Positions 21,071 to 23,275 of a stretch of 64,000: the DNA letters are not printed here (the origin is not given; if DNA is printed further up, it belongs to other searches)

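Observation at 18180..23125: Rearranged Hmc/DsrMKJOP-like transmembrane redox complex with an NrfD-hexaheme cytochrome fusion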

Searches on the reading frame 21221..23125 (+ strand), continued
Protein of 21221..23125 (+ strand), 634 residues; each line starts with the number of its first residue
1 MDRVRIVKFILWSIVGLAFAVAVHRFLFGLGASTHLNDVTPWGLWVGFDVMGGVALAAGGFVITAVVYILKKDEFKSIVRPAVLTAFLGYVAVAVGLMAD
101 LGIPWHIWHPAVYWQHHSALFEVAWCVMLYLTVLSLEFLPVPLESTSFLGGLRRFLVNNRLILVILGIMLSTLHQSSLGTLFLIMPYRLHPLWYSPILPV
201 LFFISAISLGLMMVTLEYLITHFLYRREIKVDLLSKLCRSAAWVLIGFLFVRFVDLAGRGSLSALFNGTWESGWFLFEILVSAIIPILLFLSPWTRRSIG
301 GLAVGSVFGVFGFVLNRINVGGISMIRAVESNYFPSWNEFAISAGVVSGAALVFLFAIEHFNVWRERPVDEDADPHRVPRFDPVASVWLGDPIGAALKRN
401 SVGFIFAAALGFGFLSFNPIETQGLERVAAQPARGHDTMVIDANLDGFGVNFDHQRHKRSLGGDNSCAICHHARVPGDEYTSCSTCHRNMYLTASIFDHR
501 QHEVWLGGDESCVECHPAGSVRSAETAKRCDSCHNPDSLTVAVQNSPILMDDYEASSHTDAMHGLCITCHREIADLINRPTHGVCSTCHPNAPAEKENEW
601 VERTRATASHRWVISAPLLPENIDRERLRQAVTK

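Call 19: find_related_loci(query=A1, collection=genome_contigs, flank=8000)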
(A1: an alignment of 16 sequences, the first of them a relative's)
Query A1 (634 aa) in genome_contigs; peptide patterns used: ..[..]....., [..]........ (x = any residue, [..] = any of these).
600 stretches matched a pattern (row limit reached: there are more); 591 encode a relative of the query (tblastn E <= 1e-3); the best 80 are kept; 80 distinct loci.
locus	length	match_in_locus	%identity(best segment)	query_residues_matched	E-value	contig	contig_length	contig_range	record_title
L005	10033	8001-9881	56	1-628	0e+0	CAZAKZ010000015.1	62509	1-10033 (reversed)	MAG TPA_asm: uncultured Planctomycetota bacterium isolate binchicken_co97_335 genome assembly, contig: NODE_1753_length_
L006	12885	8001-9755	56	1-589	0e+0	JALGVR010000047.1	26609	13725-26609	MAG: bacterium isolate Meg19_1012_Bin_198 Meg19_1012_Bin_198_scaffold_8275, whole genome shotgun sequence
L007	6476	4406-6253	55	1-621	0e+0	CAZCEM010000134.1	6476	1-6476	MAG TPA_asm: uncultured bacterium isolate SRP098346_co1_144 genome assembly, contig: NODE_17079_length_6476_cov_5.423766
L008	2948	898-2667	56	1-593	0e+0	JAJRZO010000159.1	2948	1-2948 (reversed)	MAG: Candidatus Zixiibacteriota bacterium isolate Dive96_bin4.201 k141_1934111, whole genome shotgun sequence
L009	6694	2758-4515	53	1-589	0e+0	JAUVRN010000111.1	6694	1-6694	MAG: Candidatus Zixiibacteriota bacterium isolate CSMAG_715 CSMAG_715_k127_6191554_length_6694_cov_26.0000, whole genome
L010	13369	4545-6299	56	1-589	0e+0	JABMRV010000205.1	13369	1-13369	MAG: bacterium isolate bin.11 k141_5931831, whole genome shotgun sequence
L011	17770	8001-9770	53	1-594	0e+0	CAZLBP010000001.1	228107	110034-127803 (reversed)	MAG TPA_asm: uncultured Ignavibacteriales bacterium isolate SRP141376_co3_222 genome assembly, contig: NODE_46_length_22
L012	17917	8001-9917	51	1-630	0e+0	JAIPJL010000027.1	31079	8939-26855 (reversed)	MAG: bacterium isolate Tobar14m-G34 Tobar14m-C872, whole genome shotgun sequence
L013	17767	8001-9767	53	1-589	0e+0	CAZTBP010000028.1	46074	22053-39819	MAG TPA_asm: uncultured Ignavibacteriales bacterium isolate binchicken_co17_316 genome assembly, contig: NODE_2376_lengt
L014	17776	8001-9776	54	1-591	0e+0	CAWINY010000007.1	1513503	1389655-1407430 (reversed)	MAG: uncultured Acidobacteriota bacterium isolate MFD01299.bin.1.190 genome assembly, contig: contig_6222, whole genome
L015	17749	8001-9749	55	1-589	0e+0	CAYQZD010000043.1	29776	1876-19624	MAG TPA_asm: uncultured bacterium isolate SRP167671_co1_177 genome assembly, contig: NODE_1727_length_29776_cov_7.439050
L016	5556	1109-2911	52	1-603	0e+0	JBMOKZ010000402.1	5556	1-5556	MAG: Candidatus Zixiibacteriota bacterium isolate Betzabe_MAG011 MAG011_402, whole genome shotgun sequence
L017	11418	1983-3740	52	1-589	0e+0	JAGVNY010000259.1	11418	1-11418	MAG: Candidatus Zixiibacteriota bacterium isolate DeMMO3_21 c_000000032167, whole genome shotgun sequence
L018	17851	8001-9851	50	1-622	0e+0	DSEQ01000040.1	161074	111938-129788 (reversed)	MAG TPA_asm: Candidatus Zixiibacteriota bacterium isolate SpSt-1246 Ga0116196_1000004, whole genome shotgun sequence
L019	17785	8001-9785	51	1-598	0e+0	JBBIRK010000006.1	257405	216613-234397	MAG: Candidatus Zixiibacteriota bacterium isolate STS170223_bin_348 NODE_41_length_257405_cov_15.576581, whole genome sh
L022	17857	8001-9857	51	1-626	0e+0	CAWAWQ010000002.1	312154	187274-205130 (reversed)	MAG: uncultured Acidobacteriaceae bacterium isolate MFD05502.bin.1.151 genome assembly, contig: contig_30406, whole geno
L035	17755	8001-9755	51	1-589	0e+0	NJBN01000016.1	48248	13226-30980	MAG: candidate division LCP-89 bacterium B3_LCP 447, whole genome shotgun sequence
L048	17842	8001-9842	47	1-621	0e+0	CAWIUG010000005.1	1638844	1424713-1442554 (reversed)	MAG: uncultured Bacteroidetes bacterium isolate MFD01721.bin.1.137 genome assembly, contig: contig_16827, whole genome s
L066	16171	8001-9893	45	1-622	9e-170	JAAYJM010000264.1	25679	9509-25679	MAG: Ignavibacteria bacterium isolate AS10tlH2TH_288 404605_AS10, whole genome shotgun sequence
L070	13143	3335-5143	46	1-591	6e-168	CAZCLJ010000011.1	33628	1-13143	MAG TPA_asm: uncultured Hyphomicrobiales bacterium isolate SRP192927_co3_222 genome assembly, contig: NODE_2429_length_3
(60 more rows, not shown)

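Call 29: find_encoding_contigs(protein=P0001, flank=10000, max_places=2)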
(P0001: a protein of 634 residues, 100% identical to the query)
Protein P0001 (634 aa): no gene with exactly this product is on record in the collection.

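Call 30: find_encoding_contigs(protein=P0012, flank=10000, max_places=1)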
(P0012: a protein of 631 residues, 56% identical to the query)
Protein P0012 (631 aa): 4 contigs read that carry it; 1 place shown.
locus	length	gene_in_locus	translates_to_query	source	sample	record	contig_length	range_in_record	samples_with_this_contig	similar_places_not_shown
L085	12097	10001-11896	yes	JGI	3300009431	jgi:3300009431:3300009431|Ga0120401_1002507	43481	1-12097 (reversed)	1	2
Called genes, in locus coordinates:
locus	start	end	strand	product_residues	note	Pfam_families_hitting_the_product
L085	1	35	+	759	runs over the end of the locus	PF13237:Fer4_10 (faint), PF00890:FAD_binding_2 (weak), PF01266:DAO, PF07992:Pyr_redox_2, PF12831:FAD_oxidored, PF13450:NAD_binding_8, PF13187:Fer4_9, PF02662:FlpD, +8 more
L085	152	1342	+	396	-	PF13183:Fer4_8 (weak)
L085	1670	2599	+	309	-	-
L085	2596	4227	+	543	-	PF13183:Fer4_8, PF13534:Fer4_17 (weak), PF02754:CCG (faint)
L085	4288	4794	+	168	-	PF00072:Response_reg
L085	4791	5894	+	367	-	PF08448:PAS_4, PF13426:PAS_9 (weak), PF02518:HATPase_c, PF14501:HATPase_c_5 (weak)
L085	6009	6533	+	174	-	PF00072:Response_reg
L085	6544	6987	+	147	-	PF00072:Response_reg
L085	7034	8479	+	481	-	PF13183:Fer4_8, PF02754:CCG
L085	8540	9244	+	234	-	-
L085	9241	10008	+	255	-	PF12838:Fer4_7 (weak), PF13237:Fer4_10 (weak), PF13247:Fer4_11, PF12838:Fer4_7, PF00037:Fer4 (weak), PF12797:Fer4_2 (weak), PF12837:Fer4_6 (weak), PF13187:Fer4_9 (weak), +3 more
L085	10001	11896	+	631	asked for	PF03916:NrfD, PF14522:Cytochrome_C7 (faint), PF02085:Cytochrom_CIII (weak)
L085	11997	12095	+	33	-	?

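Call 35: search_solved_structures(query=window:21221-23125:+, max_evalue=0.01)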
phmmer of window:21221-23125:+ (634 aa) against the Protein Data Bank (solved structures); distinct sequences matched with E-value up to 0.01: 1.
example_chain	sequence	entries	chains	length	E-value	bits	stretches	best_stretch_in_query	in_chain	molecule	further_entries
1z1n_X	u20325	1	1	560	2.3e-05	26.4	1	445-550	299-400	sixteen heme cytochrome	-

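Call 46: predict_structure(alignment_id=A2)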
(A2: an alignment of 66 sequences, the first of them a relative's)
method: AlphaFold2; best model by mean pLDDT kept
length: 634 residues; sequences in the alignment: 66
mean_pLDDT: 74.7   pTM: 0.67
mean pLDDT of the five models: 74.7, 71.5, 71.5, 69.8, 63.7
residues with pLDDT >= 90: 120; 70-90: 293; 50-70: 160; < 50: 61
segments of 3 or more residues with pLDDT < 50: 37-41, 104-118, 140-143, 183-186, 593-622
pLDDT, mean of each block of 10 residues (from residue 1): 91 95 76 49 65 74 70 76 84 78 47 43 63 61 55 71 68 60 54 82 87 91 88 92 95 92 88 91 96 94 94 85 62 72 90 90 79 69 61 78 94 76 65 82 76 83 75 75 85 74 68 79 73 72 73 76 79 84 77 49 42 38 62 61
secondary structure, 60 per line:
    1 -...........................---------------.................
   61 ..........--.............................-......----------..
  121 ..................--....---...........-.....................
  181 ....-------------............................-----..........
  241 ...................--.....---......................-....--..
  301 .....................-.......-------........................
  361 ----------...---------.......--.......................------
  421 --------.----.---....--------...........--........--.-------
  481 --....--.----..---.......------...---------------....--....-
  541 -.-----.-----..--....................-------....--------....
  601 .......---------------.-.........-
elements in order: H2-28 H44-70 H73-101 H103-108 H119-138 H141-144 H148-158 H160-184 H198-225 H231-259 H262-266 H270-291 H293-296 H299-321 H323-329 H337-360 H383-389 H392-414 E438-441 E450-453 H454-460 H463-470 H483-486 H499-505 H530-533 H536-539 H558-577 H585-588 H597-607 H625-633

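Call 49: fold_search(model_id=the predicted structure, library=pdb)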
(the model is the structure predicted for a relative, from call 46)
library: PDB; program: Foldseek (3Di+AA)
matches with E <= 10: 430; with E <= 0.001: 6
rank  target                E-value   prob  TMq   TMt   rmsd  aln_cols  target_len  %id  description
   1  8k9e_C                1.1e-07  1.00  0.44  0.60   5.8       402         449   18  Cryo-EM structure of the photosynthetic alternative complex III from Chloroflexus aurantiacus at 3.3 angstrom (released 2024-03-06)
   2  6btm_C                1.1e-07  1.00  0.42  0.56   6.6       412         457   15  Structure of Alternative Complex III from Flavobacterium johnsoniae (Wild Type) (released 2018-05-09)
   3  8k9e_F                4.6e-05  1.00  0.35  0.52   8.2       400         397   13  Cryo-EM structure of the photosynthetic alternative complex III from Chloroflexus aurantiacus at 3.3 angstrom (released 2024-03-06)
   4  9ilt_F                6.4e-05  1.00  0.34  0.51   8.4       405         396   13  Crystal structure of alternative complex III from Chloroflexus aurantiacus (released 2025-03-19)
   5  6lod_F                1.5e-04  1.00  0.38  0.57   8.2       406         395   15  Cryo-EM structure of the air-oxidized photosynthetic alternative complex III from Roseiflexus castenholzii (released 2020-11-04)
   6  6btm_F                4.6e-04  1.00  0.33  0.48  13.2       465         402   13  Structure of Alternative Complex III from Flavobacterium johnsoniae (Wild Type) (released 2018-05-09)
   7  6f0k_F                1.9e-03  1.00  0.35  0.54   7.4       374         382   14  Alternative complex III (released 2018-05-09)
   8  2vpw_C                4.9e-03  1.00  0.26  0.55   7.0       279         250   17  Polysulfide reductase with bound menaquinone (released 2008-06-10)
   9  8jta                  4.2e-02  0.38  0.13  0.18  23.8       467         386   15  Human VMAT2 complex with tetrabenazine (released 2023-11-29)
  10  9r2g_D                4.3e-02  1.00  0.25  0.43  11.7       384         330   14  Cytochrome bd II oxidase qOR-2 type from Mycobacterium smegmatis (released 2026-03-04)
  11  8hpj_D                6.0e-02  0.20  0.10  0.14  23.6       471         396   14  Crystal structure of the bacterial oxalate transporter OxlT in a ligand-free outward-facing form (released 2023-02-15)
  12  9pcb                  6.7e-02  0.20  0.10  0.12  25.2       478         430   12  Structure of Synaptic Vesicle Protein 2A Bound to UCB-J (released 2025-09-10)
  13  9b48_A                8.3e-02  0.20  0.10  0.14  24.1       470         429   13  Asp324Glu variant of phosphate transporter PiPT from Piriformospora indica (released 2025-03-26)
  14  6rx4_A                9.3e-02  0.85  0.22  0.28  24.0       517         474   13  THE STRUCTURE OF BD OXIDASE FROM ESCHERICHIA COLI (released 2019-11-20)
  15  9jrl                  9.7e-02  0.28  0.12  0.17  23.8       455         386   13  outward-open hSLC19A1 + PT523 (released 2025-02-26)
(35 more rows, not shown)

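Call 54: list_cluster_members(proteins=[P0111, P0059, P0027, P0048, P0074, P0118, P0098, P0004, P0005, P0076])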
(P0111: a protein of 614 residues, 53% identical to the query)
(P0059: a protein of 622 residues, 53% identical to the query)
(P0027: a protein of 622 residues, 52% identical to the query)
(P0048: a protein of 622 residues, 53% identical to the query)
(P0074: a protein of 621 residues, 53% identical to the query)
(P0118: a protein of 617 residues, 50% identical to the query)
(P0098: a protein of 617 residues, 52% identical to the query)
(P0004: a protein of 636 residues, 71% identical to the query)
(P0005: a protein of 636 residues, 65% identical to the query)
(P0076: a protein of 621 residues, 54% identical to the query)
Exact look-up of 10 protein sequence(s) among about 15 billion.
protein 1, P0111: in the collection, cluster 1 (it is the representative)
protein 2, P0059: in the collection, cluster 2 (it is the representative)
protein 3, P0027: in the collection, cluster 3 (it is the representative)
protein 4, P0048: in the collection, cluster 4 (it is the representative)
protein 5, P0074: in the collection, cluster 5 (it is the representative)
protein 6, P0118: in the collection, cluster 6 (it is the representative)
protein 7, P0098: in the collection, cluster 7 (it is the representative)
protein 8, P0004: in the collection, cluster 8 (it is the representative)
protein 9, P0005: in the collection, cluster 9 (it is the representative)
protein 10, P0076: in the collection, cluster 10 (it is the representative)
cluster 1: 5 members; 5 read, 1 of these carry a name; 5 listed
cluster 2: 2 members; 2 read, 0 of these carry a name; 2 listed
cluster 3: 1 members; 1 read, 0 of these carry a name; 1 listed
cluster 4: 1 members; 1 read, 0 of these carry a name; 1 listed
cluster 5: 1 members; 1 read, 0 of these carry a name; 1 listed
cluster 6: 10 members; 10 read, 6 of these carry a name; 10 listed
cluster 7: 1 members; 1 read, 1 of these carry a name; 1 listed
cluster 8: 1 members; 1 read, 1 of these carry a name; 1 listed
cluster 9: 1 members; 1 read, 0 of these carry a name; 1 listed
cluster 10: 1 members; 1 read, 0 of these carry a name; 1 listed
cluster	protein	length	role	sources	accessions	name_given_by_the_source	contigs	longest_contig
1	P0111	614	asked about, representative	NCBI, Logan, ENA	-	-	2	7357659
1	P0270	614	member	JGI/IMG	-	Ni/Fe-hydrogenase subunit HybB-like protein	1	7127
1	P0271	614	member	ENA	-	-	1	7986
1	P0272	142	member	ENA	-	-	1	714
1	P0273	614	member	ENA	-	-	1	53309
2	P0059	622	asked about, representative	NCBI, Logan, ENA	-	-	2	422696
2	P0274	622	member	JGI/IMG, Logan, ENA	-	-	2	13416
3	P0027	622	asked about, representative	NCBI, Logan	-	-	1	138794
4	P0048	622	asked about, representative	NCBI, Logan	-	-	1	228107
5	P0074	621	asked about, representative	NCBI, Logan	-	-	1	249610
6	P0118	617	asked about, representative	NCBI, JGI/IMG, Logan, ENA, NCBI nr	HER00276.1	MAG TPA: Ni/Fe-hydrogenase cytochrome b subunit [candidate division Zixibacteria ... | Ni/Fe-hydrogenase cytochrome b subunit [candidate division Zixibacteria bacterium]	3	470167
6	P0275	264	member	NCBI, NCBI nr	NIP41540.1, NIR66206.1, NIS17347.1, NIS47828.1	MAG: Ni/Fe-hydrogenase cytochrome b subunit, partial [candidate division Zixibacteria ... | Ni/Fe-hydrogenase cytochrome b subunit [candidate division Zixibacteria bacterium]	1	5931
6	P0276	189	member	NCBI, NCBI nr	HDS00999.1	MAG TPA: hypothetical protein ENO07_03180, partial [candidate division Zixibacteria ... | hypothetical protein [candidate division Zixibacteria bacterium]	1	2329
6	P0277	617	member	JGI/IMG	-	Ni/Fe-hydrogenase subunit HybB-like protein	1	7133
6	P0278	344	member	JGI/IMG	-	hypothetical protein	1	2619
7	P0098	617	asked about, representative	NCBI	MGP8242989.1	MAG: NrfD/PsrC family molybdoenzyme membrane anchor subunit [Bryobacteraceae bacterium]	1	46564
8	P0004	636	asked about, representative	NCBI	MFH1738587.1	MAG: NrfD/PsrC family molybdoenzyme membrane anchor subunit [bacterium]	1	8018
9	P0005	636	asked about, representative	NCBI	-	-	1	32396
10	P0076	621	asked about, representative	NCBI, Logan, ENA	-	-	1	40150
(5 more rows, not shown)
